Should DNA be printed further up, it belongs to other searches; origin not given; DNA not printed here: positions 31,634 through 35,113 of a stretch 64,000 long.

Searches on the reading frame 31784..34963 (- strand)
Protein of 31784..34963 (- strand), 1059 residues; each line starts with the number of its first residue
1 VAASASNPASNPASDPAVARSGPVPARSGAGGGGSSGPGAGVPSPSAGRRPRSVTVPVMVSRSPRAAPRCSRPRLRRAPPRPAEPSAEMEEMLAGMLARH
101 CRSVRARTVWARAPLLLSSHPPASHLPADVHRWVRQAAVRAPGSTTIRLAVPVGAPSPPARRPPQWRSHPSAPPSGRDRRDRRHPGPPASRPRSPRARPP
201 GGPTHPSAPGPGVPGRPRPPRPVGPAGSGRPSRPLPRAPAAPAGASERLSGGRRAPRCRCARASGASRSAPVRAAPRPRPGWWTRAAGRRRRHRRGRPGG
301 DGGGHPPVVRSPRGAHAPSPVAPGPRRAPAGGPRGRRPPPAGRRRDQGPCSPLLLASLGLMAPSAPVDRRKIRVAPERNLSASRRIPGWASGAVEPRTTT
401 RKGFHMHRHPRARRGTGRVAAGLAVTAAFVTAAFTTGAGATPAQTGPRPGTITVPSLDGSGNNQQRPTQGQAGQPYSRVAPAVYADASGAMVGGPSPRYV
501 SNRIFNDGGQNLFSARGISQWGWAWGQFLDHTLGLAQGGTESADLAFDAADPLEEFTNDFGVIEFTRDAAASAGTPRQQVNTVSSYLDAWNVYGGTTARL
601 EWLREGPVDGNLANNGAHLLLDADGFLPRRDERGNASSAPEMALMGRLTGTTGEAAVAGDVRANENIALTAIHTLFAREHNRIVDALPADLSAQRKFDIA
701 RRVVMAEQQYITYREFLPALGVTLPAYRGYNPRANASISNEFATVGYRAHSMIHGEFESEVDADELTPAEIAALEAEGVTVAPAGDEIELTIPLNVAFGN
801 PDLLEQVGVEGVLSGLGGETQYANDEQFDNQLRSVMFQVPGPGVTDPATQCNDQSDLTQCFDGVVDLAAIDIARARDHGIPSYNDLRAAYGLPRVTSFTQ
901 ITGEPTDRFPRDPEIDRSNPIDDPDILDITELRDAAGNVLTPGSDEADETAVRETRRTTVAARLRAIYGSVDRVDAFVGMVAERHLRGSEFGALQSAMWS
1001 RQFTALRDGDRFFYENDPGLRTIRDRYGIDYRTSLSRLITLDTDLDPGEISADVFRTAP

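Call 20: search_protein_families(library=pfam, proteins=[window:31784-34963:-], max_evalue=0.001)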
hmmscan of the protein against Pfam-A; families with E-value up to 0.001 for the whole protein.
window:31784-34963:- (1059 aa): 1 family
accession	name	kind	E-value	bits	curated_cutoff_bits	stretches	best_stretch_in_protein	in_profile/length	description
PF03098.20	An_peroxidase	-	2.3e-98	330.5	25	2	456-904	3-430/530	Animal haem peroxidase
